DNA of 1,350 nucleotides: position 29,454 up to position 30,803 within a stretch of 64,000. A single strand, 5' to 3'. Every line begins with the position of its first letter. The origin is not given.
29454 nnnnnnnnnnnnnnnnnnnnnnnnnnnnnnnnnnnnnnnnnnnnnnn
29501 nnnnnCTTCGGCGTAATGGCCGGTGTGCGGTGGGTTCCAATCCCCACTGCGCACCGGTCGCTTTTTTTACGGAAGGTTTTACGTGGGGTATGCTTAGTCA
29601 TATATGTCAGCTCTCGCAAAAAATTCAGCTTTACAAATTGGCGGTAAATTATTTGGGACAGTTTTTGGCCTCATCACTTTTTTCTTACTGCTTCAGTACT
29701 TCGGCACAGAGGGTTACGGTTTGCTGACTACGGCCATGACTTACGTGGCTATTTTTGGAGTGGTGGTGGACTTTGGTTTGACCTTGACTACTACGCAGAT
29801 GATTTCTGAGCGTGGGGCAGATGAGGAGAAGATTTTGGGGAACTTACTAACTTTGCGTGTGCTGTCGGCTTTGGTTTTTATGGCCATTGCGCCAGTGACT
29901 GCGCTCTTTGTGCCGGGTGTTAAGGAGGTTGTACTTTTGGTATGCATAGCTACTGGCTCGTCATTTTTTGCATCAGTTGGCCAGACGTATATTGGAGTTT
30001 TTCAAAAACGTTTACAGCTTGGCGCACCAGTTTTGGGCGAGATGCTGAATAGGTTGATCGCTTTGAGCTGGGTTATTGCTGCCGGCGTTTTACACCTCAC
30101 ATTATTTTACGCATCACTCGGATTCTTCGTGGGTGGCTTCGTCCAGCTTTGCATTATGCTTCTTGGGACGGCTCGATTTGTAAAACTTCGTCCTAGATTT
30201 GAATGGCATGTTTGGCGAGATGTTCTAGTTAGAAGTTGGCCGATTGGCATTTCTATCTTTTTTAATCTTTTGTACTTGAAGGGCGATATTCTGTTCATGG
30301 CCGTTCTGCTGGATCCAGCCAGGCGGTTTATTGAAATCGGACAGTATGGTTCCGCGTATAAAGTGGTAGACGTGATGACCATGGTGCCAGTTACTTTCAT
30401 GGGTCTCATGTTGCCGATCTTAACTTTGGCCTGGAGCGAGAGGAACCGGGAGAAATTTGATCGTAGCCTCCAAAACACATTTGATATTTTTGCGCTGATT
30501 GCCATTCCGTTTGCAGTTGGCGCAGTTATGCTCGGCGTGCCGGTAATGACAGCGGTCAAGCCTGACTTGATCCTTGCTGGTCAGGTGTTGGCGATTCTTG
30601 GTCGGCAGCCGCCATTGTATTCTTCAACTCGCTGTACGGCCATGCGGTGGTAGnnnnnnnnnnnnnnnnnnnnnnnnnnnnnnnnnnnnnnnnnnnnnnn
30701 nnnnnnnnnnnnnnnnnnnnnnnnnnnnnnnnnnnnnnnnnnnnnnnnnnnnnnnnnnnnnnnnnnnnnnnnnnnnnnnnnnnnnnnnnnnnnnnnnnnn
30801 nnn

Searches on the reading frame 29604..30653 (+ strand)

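Call 109: search_protein_families(library=pfam, proteins=[window:29604-30653:+], max_evalue=0.001)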
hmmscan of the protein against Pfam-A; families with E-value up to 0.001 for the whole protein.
window:29604-30653:+ (349 aa): 3 families
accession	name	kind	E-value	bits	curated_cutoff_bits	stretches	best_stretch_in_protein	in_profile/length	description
PF01943.22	Polysacc_synt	-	2e-20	73.8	28.2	1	4-272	1-269/274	Polysaccharide biosynthesis protein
PF13440.11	Polysacc_synt_3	-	1.4e-10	41.3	23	1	36-315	9-280/293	Polysaccharide biosynthesis protein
PF03023.19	MurJ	-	0.00081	18.6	27.4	0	71-316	49-304/451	Lipid II flippase MurJ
